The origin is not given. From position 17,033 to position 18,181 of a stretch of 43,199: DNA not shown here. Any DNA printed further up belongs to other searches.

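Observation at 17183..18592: TPR + GT9-like glycosyltransferase inserted in the head-tail connector module behind its own terminator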

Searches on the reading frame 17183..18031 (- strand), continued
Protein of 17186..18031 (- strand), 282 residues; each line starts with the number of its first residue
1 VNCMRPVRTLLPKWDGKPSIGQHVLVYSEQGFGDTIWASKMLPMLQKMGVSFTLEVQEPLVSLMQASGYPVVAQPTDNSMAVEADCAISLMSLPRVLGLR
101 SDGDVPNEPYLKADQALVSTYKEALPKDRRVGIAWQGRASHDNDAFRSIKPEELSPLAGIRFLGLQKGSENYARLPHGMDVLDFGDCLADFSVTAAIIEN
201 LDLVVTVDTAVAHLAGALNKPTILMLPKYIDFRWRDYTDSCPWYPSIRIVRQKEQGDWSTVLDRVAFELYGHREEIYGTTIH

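Call 61: search_protein_families(library=phrogs, proteins=[L121:1785-2366:-, L121:2419-3192:-, L121:4480-5907:-, L121:5947-7140:-, L121:7166-8257:-, L092:6353-7081:-, L092:8868-9767:-, L070:7144-7521:+, L070:9414-10091:+, L070:10094-10495:+], max_evalue=0.001)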
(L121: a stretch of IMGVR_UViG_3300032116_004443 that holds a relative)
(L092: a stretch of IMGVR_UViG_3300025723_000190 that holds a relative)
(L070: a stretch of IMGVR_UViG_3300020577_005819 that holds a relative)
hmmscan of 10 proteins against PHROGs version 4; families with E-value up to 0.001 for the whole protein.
L121:1785-2366:- (193 aa): 2 families
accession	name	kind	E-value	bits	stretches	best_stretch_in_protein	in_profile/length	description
phrog_30607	-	unknown function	1e-35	124.5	2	3-67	8-72/296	-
phrog_4603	-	other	0.00066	20.3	1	77-185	76-174/178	alpha-2;3-sialyltransferase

L121:2419-3192:- (257 aa): 0 families

L121:4480-5907:- (475 aa): 2 families
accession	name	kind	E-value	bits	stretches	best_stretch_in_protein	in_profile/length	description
phrog_1802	-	other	2.9e-09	37.3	1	200-312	82-197/556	radical SAM domain-containing protein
phrog_14086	-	other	1.4e-06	29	0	209-310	132-231/353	radical SAM domain-containing protein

L121:5947-7140:- (397 aa): 6 families
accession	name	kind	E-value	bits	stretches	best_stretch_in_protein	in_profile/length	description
phrog_138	-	head and packaging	7.4e-99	332.8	1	5-394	6-432/444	major head protein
phrog_20655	-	head and packaging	2.3e-07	30.8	0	13-91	55-128/534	major head protein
phrog_1014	-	unknown function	3.8e-07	30.1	1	155-314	322-481/567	-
phrog_12830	-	head and packaging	2.2e-05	25.8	1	59-92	95-128/128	major head protein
phrog_17311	-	unknown function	0.00028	21.8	1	36-70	3-38/54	-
phrog_14392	-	unknown function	0.00068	20.4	0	196-218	22-44/47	-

L121:7166-8257:- (363 aa): 1 family
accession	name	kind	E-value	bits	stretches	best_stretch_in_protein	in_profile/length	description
phrog_10922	-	unknown function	3.9e-79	267.4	1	6-362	6-371/375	-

L092:6353-7081:- (242 aa): 0 families

L092:8868-9767:- (299 aa): 3 families
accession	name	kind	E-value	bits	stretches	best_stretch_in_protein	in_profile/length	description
phrog_371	-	head and packaging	1.4e-19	71.5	2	2-156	3-156/303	major head protein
phrog_133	-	head and packaging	3.1e-10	40.3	1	44-251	421-614/668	head maturation protease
phrog_4523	-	head and packaging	5.8e-10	39.5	1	51-251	406-589/644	major head and protease protein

L070:7144-7521:+ (126 aa): 3 families
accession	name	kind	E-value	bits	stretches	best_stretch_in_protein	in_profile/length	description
phrog_5707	-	unknown function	2.7e-11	44.5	1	8-118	14-126/134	-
phrog_9522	-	tail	1.2e-07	32.3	1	10-118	137-238/241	major tail protein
phrog_427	-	unknown function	1.9e-07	32.1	1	1-120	2-130/142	-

L070:9414-10091:+ (226 aa): 1 family
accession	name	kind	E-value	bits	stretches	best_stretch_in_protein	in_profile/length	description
phrog_442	-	connector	5.5e-06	26.9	1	35-171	110-228/270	head-tail adaptor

L070:10094-10495:+ (134 aa): 0 families

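Call 78: find_related_loci(query=A2, collection=genome_contigs, flank=7000)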
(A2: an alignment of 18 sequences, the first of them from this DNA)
Query A2 (282 aa) in genome_contigs; peptide patterns used: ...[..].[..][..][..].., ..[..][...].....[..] (x = any residue, [..] = any of these).
600 stretches matched a pattern (row limit reached: there are more); 595 encode a relative of the query (tblastn E <= 1e-3); the best 80 are kept; 80 distinct loci.
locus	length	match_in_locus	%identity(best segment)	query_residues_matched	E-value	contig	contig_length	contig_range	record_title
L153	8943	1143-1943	37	11-269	1e-54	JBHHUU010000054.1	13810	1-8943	MAG: Nitrospirota bacterium isolate S.5.sp1_bin.40 NODE_1467_length_13810_cov_7.236278, whole genome shotgun sequence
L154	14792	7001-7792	39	12-269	2e-54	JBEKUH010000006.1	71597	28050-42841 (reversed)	MAG: Tepidisphaeraceae bacterium isolate SPRUCE 577 SPRUCE_577_6, whole genome shotgun sequence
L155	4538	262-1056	40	12-269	2e-53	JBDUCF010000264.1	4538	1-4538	MAG: Pyrinomonadaceae bacterium isolate cluster4_bin.40 NODE_82502_length_4538_cov_6.772697, whole genome shotgun sequen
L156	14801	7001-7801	41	12-273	3e-53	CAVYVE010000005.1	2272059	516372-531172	MAG: uncultured Phycisphaerales bacterium isolate MFD03399.bin.2.24 genome assembly, contig: contig_5523, whole genome s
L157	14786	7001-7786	39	12-269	2e-51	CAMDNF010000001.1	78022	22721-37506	MAG: Rhizobium sp. Q54 isolate TH-08apr19-148 genome assembly, contig: TH-08apr19-C587, whole genome shotgun sequence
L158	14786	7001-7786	40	12-266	4e-51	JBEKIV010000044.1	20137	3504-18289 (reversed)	MAG: Tepidisphaeraceae bacterium isolate SPRUCE 308 SPRUCE_308_44, whole genome shotgun sequence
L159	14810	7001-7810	40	12-272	6e-50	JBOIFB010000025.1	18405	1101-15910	MAG: Burkholderiales bacterium isolate SE1503_metabat2.bin.18 NODE_91_length_18405_cov_1.636776, whole genome shotgun se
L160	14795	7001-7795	38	12-269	9e-50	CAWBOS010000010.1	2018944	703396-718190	MAG: uncultured delta proteobacterium isolate MFD01299.bin.3.111 genome assembly, contig: contig_6028, whole genome shot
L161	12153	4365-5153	39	12-271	5e-52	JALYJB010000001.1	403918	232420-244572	MAG: Planctomycetota bacterium isolate HIE bin40 SD1475_NODE_1_length_403918_cov_3.077657, whole genome shotgun sequence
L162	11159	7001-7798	39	4-259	1e-49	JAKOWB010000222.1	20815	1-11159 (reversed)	MAG: Pseudomonadota bacterium isolate JPNG_maxbin.086 k201_636722, whole genome shotgun sequence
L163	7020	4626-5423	41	12-269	1e-49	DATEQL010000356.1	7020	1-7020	MAG TPA_asm: Stellaceae bacterium isolate SMAG_U9046 k141_542867, whole genome shotgun sequence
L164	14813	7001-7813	37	12-269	3e-49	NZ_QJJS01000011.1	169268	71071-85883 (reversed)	Sphaerotilus hippei strain DSM 566 Ga0215648_111, whole genome shotgun sequence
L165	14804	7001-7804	43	12-269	3e-49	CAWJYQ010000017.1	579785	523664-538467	MAG: uncultured Alphaproteobacteria bacterium isolate MFD00822.bin.1.4 genome assembly, contig: contig_24584, whole geno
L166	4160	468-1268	38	6-272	8e-49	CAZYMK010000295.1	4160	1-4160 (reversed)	MAG TPA_asm: uncultured Geobacter sp. isolate binchicken_co309_23 genome assembly, contig: NODE_14350_length_4160_cov_7.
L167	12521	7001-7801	40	12-269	7e-49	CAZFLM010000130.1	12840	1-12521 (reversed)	MAG TPA_asm: uncultured Chthonomonadaceae bacterium isolate SRP220891_co1_476 genome assembly, contig: NODE_9375_length_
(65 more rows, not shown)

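Call 82: search_protein_families(library=pfam, alignment_id=A4, max_evalue=0.0001)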
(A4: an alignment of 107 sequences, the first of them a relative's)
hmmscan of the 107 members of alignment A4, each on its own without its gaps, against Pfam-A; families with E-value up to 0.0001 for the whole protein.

A. member 1, L154:7817-8383:+ (189 aa): 0 families

B. families by the number of members that match (of 107 scanned): 140 families (the first 25 are shown)
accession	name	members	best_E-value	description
PF07719.23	TPR_2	8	1.8e-50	Tetratricopeptide repeat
PF13432.12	TPR_16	8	3.3e-48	Tetratricopeptide repeat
PF14559.12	TPR_19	8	6.5e-33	Tetratricopeptide repeat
PF13431.12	TPR_17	7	3.6e-44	Tetratricopeptide repeat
PF13428.12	TPR_14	7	3.1e-29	Tetratricopeptide repeat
PF13414.12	TPR_11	6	3.9e-60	TPR repeat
PF00515.34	TPR_1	6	2.6e-56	Tetratricopeptide repeat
PF13181.12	TPR_8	6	9.8e-44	Tetratricopeptide repeat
PF13424.12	TPR_12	6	2.6e-38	Tetratricopeptide repeat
PF23914.1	TPR_CcmH_CycH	6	1.3e-31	Cytochrome c-type biogenesis protein H TPR domain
PF13374.12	TPR_10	5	2.6e-24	Tetratricopeptide repeat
PF13371.12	TPR_9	5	3.6e-16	Tetratricopeptide repeat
PF13176.12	TPR_7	4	5.7e-26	Tetratricopeptide repeat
PF24575.1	TPR_Slam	4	1.2e-17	Surface lipoprotein assembly modifier, N-terminal TPR repeats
PF13174.12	TPR_6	4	8.9e-17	Tetratricopeptide repeat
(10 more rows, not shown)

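Call 97: search_dna_similar(query=L121:3335-4480:+, collection=phages, mode=protein, max_evalue=0.00001, max_rows=30)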
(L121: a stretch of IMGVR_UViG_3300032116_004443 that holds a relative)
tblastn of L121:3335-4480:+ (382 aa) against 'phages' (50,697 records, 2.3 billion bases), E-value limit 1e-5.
Records with a match: 6; places in all: 6; records where one place covers at least 80% of the query: 4.
Best place of each record, by identity: <60% 6.
By first word of the organism name: Synechococcus 3; Caudoviricetes 2; Rhizobium 1.
By host as written in the record: - 2; Synechococcus sp. KCZYC6 2; Synechococcus elongatus PCC 7942 = FACHB-805 1; Sinorhizobium americanum X2_30 1.
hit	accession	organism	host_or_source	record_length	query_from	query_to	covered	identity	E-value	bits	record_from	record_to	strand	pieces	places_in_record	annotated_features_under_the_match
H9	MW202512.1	Caudoviricetes sp.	Manatee Spring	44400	10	375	96%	27.2%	7e-27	118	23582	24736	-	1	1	tetratricopeptide repeat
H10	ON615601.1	Synechococcus phage BUCT-ZZ01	Synechococcus elongatus PCC 7942 = ...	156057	55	366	82%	27.8%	6e-18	92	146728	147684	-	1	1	hypothetical protein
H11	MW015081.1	Synechococcus phage S-SRM01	Synechococcus sp. KCZYC6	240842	11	377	96%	22.4%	3e-9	65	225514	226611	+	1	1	tetratricopeptide repeat protein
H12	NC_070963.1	Synechococcus phage S-SRM01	Synechococcus sp. KCZYC6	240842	11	377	96%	22.4%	3e-9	65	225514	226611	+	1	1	tetratricopeptide repeat protein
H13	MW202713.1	Caudoviricetes sp.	Manatee Spring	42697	113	357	64%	23.5%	6e-7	57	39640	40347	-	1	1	glycosyltransferase tibC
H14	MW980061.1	Rhizobium phage RHph_X2_30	Sinorhizobium americanum X2_30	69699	233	377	38%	29.9%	1e-8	63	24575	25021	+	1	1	glycosyltransferase family polysaccharide biosynthesis protein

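Call 109: search_protein_representatives(protein=window:17186-18031:-)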
Query: 282 residues. Proteins with E-value up to 0.001 (for the whole library): 36744; up to 1e-10: 29398; up to 1e-30: 11804. The best 150 are listed.
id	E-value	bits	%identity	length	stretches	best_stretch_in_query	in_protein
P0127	5.9e-238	803.2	41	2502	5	11-269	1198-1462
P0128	7.4e-218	737.3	40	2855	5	13-269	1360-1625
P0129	7.6e-218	737.2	39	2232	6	11-267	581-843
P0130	2.4e-191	650.3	35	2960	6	7-267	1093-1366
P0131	2.7e-190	646.8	36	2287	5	11-270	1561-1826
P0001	1.6e-189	644.2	100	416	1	1-282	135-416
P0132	9.1e-184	625.4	37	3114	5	10-267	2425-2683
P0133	3.0e-179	610.6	38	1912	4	11-270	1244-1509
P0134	6.3e-179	609.5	39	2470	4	11-270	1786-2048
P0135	1.7e-177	604.8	37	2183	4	4-269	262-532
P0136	2.4e-173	591.2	41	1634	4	8-275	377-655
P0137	5.8e-173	589.9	39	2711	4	10-265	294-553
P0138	2.0e-171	584.9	39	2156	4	11-266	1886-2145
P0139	2.1e-171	584.8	35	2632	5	12-268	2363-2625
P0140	7.5e-167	569.9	37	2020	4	5-271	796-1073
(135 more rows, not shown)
